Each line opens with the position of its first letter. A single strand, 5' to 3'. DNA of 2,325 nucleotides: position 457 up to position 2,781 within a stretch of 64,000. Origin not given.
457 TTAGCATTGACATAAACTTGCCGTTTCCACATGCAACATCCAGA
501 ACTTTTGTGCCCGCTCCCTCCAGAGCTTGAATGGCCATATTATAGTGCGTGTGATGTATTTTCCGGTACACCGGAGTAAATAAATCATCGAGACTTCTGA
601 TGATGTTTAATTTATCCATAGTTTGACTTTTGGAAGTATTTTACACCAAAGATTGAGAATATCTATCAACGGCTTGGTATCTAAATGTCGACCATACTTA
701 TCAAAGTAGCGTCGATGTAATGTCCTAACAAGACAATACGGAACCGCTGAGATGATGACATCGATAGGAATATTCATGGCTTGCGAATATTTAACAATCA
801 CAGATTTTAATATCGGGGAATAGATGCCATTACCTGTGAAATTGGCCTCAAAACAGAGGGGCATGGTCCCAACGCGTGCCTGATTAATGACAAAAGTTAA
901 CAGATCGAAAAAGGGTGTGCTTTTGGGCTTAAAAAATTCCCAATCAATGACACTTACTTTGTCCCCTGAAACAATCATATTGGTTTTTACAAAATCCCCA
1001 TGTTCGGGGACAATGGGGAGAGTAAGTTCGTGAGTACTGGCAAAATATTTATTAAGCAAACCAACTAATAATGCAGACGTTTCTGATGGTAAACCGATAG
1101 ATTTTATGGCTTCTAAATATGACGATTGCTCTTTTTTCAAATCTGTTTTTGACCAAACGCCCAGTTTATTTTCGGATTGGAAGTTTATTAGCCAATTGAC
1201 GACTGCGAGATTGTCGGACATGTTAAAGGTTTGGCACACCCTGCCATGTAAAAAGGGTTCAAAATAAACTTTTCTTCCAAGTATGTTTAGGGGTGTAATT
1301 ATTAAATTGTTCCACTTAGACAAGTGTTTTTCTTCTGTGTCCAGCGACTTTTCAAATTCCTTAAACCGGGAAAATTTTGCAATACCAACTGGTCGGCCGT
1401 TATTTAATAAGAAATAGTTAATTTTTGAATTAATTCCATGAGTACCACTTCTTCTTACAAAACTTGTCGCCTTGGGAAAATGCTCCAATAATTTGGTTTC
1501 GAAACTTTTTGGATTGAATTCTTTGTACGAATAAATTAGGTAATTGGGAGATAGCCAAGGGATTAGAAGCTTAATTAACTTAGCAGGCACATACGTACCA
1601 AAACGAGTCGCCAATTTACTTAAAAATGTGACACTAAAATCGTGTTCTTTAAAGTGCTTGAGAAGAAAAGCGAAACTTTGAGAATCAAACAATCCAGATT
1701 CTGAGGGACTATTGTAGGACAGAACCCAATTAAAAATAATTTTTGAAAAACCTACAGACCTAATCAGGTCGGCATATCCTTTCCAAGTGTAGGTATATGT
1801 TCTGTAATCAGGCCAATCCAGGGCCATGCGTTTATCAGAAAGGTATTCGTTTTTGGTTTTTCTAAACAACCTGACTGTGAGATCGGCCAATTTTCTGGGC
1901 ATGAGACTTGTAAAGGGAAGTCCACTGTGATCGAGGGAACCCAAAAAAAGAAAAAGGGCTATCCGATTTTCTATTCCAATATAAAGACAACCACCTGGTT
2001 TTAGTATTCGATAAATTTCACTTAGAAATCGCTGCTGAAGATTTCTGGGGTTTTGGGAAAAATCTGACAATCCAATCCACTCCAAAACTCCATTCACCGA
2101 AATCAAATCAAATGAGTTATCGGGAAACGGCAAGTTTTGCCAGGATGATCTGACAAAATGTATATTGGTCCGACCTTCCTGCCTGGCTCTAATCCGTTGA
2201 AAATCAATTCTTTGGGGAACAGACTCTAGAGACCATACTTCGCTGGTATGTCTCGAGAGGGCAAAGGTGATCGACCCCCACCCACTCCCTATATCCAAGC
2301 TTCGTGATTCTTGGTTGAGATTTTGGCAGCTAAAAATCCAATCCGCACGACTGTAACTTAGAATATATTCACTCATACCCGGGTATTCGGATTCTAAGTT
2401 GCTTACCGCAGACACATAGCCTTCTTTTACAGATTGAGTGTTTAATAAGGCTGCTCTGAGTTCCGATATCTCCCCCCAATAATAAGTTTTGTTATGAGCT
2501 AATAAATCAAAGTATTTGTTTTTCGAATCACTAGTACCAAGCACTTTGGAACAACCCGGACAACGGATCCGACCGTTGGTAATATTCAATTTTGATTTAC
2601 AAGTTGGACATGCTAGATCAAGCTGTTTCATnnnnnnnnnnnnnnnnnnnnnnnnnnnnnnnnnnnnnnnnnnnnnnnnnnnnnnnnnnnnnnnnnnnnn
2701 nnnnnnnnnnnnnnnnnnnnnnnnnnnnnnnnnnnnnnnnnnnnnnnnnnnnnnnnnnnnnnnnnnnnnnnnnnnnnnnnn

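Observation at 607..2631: Zn-ribbon + SAM-methyltransferase + APH/choline-kinase-like phosphotransferase fusion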

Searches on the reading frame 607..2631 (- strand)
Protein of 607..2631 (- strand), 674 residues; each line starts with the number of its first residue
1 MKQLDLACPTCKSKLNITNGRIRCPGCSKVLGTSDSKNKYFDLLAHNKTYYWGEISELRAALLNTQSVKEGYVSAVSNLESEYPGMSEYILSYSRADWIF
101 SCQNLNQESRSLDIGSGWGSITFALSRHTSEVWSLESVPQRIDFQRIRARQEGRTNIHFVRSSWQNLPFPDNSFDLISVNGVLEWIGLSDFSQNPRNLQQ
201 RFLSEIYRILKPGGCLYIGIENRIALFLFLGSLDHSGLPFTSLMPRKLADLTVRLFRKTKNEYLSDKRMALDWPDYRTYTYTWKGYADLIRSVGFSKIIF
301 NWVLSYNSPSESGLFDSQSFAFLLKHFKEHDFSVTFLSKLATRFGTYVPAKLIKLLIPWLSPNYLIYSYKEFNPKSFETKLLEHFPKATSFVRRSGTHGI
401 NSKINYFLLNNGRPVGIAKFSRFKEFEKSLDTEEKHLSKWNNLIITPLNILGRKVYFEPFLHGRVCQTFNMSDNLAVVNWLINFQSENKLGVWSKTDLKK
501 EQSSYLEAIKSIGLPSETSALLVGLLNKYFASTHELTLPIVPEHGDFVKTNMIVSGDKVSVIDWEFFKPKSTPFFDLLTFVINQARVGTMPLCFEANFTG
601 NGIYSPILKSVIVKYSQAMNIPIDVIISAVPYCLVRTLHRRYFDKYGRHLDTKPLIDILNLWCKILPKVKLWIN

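Call 3: search_protein_families(library=pfam, proteins=[window:607-2631:-], max_evalue=0.1)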
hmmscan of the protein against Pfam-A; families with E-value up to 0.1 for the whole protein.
window:607-2631:- (674 aa): 14 families
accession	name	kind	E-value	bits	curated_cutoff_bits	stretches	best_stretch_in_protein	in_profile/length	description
PF08241.18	Methyltransf_11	-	4.7e-18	66.1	21.2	1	112-218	1-95/95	Methyltransferase domain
PF13847.12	Methyltransf_31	-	1.2e-14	54.7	27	1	108-218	4-109/145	Methyltransferase domain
PF13649.12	Methyltransf_25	-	1.5e-14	54.9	27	1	112-214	2-97/97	Methyltransferase domain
PF01209.24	Ubie_methyltran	-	1.2e-13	51.5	20.1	1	69-234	5-167/233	ubiE/COQ5 methyltransferase family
PF08242.18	Methyltransf_12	-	1e-11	45.9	30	1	112-216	1-98/98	Methyltransferase domain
PF13489.12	Methyltransf_23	-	3.5e-06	27.3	27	1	105-218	20-116/164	Methyltransferase domain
PF02353.26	CMAS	-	0.00015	21.7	27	1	95-217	50-163/273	Mycolic acid cyclopropane synthetase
PF05175.20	MTS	-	0.0023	18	23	1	104-220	26-140/170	Methyltransferase small domain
PF01636.29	APH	-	0.0042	17.3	23.2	1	537-569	165-199/239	Phosphotransferase enzyme family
PF14256.11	YwiC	-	0.032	14.9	25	1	456-519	11-71/126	YwiC-like protein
PF02390.23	Methyltransf_4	-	0.039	13.9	24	1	110-218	4-115/173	Putative methyltransferase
PF02527.21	GidB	-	0.04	13.7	27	1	106-194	46-136/184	rRNA small subunit methyltransferase G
PF04383.19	KilA-N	-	0.05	13.9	23.8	0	345-373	74-102/107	KilA-N domain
PF03966.22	Trm112p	-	0.089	13.2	22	0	6-27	8-31/40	Trm112p-like protein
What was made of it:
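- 2497..2631 (-): N-terminal Trm112-like four-cysteine zinc ribbon (aa 1-45; C8, C11, C24, C27). Weak Pfam Trm112p hit for the window protein (E=0.089, call 3).
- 1522..2496 (-): Class I SAM-dependent methyltransferase domain (aa 46-370), motif I D113-I-G-S-G-W-G119 at nt 2275-2295. Pfam Methyltransf_11 E=4.7e-18, Methyltransf_25/31 about 1e-14 (call 3).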

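Call 4: search_protein_families(library=ncbifam, proteins=[window:607-2631:-], max_evalue=1)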
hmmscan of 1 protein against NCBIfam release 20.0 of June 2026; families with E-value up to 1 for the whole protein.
window:607-2631:- (674 aa): 51 families (the best 25 are shown)
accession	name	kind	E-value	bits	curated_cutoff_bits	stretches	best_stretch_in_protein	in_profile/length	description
TIGR01934.1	MenG_MenH_UbiE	subfamily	8.3e-11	41.6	158.35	1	105-218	37-141/223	ubiquinone/menaquinone biosynthesis methyltransferase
NF008823.0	PRK11873.1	subfamily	2.9e-09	36.8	263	1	104-218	74-181/272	arsenite methyltransferase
NF001244.0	PRK00216.1-5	equivalog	2.9e-09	36.5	216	1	105-218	46-153/236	bifunctional demethylmenaquinone methyltransferase/2-methoxy-6-polyprenyl-1,4-benzoquinol methylase UbiE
NF043040.1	corrin_prot_MT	hypoth_equivalog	5.1e-09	35.9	180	1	106-219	39-148/216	corrinoid protein-associated methyltransferase CpaM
NF041536.1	ArsM_DUF2284_UU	exception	6.4e-09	34.6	575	1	92-218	61-180/459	arsenite methyltransferase/DUF2284 domain selenoprotein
NF041537.1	ArsM_AhpD_UU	exception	7.7e-09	34.8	510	1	95-218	64-180/345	arsenite methyltransferase/AhpD domain selenoprotein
NF001240.0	PRK00216.1-1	equivalog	9.6e-09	34.7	378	1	100-218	56-168/251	bifunctional demethylmenaquinone methyltransferase/2-methoxy-6-polyprenyl-1,4-benzoquinol methylase UbiE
TIGR02072.1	BioC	equivalog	1.2e-08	35.1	184.95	1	106-217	33-131/244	malonyl-ACP O-methyltransferase BioC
NF047649.1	MTase_UXPK_star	exception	4.2e-08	32.5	460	1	100-218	70-181/283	methyltransferase/UXPK-star double selenoprotein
NF045667.1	MTase_DVU1556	equivalog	7e-08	32.2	155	1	102-218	17-119/213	DVU_1556 family methyltransferase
NF001242.0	PRK00216.1-3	equivalog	1.9e-06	27.5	351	1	101-216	63-173/258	bifunctional demethylmenaquinone methyltransferase/2-methoxy-6-polyprenyl-1,4-benzoquinol methylase UbiE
TIGR01983.1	UbiG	equivalog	3e-06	26.7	102.95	1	106-224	48-157/228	bifunctional 2-polyprenyl-6-hydroxyphenol methylase/3-demethylubiquinol 3-O-methyltransferase UbiG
NF001243.0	PRK00216.1-4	equivalog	3e-06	26.7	235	1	78-277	15-202/237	demethylmenaquinone methyltransferase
NF045825.1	FAmtase_mtf2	equivalog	3.8e-06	26.3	400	1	110-218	61-159/248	fatty-acid O-methyltransferase Mtf2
NF045823.1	PthPhpthDimycoMt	equivalog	4.5e-06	26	300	1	134-217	95-166/256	phthiotriol/phenolphthiotriol dimycocerosates methyltransferase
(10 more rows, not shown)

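Call 5: search_solved_structures(query=window:607-2631:-, max_evalue=1, show_alignments=3)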
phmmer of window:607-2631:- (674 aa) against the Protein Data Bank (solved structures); distinct sequences matched with E-value up to 1: 50.
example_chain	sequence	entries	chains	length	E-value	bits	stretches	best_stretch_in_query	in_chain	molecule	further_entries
1xxl_A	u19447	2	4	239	8.3e-08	34.3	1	105-180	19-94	YcgJ protein | ycgJ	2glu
3mgg_A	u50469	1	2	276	7.9e-06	27.8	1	110-218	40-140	Methyltransferase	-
3kkz_A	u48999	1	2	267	1.4e-05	27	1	76-188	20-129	uncharacterized protein Q5LES9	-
3l8d_A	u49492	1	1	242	0.00069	21.4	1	100-218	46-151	Methyltransferase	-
3sm3_A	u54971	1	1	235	0.00093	20.9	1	105-218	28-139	SAM-dependent methyltransferases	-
4qtt_B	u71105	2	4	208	0.0017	20.1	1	103-215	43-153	Putative methyltransferase BUD23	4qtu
2yvl_A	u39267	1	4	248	0.0028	19.3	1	99-179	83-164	Hypothetical protein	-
7wtn_CB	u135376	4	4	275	0.0033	19.1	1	103-215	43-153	18S rRNA (guanine(1575)-N(7))-methyltransferase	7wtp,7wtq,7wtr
3dlc_A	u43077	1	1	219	0.0046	18.6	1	111-219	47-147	Putative S-adenosyl-L-methionine-dependent Methyltransferase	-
4r6w_A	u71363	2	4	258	0.0056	18.4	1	99-218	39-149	Phosphoethanolamine N-methyltransferase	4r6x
3uj6_A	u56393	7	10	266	0.0072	18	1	99-218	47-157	Phosphoethanolamine N-methyltransferase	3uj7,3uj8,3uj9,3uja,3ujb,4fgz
3ujd_A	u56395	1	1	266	0.0072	18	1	99-218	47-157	Phosphoethanolamine N-methyltransferase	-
3ujc_A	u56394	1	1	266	0.0073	18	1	99-218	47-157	Phosphoethanolamine N-methyltransferase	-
2avn_A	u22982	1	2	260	0.0081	17.8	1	95-224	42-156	ubiquinone/menaquinone biosynthesis methyltransferase-related protein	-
1vl5_A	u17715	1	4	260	0.013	17.1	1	108-218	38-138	unknown conserved protein BH2331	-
6f5z_A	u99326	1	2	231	0.34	12.5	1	111-220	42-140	24-sterol C-methyltransferase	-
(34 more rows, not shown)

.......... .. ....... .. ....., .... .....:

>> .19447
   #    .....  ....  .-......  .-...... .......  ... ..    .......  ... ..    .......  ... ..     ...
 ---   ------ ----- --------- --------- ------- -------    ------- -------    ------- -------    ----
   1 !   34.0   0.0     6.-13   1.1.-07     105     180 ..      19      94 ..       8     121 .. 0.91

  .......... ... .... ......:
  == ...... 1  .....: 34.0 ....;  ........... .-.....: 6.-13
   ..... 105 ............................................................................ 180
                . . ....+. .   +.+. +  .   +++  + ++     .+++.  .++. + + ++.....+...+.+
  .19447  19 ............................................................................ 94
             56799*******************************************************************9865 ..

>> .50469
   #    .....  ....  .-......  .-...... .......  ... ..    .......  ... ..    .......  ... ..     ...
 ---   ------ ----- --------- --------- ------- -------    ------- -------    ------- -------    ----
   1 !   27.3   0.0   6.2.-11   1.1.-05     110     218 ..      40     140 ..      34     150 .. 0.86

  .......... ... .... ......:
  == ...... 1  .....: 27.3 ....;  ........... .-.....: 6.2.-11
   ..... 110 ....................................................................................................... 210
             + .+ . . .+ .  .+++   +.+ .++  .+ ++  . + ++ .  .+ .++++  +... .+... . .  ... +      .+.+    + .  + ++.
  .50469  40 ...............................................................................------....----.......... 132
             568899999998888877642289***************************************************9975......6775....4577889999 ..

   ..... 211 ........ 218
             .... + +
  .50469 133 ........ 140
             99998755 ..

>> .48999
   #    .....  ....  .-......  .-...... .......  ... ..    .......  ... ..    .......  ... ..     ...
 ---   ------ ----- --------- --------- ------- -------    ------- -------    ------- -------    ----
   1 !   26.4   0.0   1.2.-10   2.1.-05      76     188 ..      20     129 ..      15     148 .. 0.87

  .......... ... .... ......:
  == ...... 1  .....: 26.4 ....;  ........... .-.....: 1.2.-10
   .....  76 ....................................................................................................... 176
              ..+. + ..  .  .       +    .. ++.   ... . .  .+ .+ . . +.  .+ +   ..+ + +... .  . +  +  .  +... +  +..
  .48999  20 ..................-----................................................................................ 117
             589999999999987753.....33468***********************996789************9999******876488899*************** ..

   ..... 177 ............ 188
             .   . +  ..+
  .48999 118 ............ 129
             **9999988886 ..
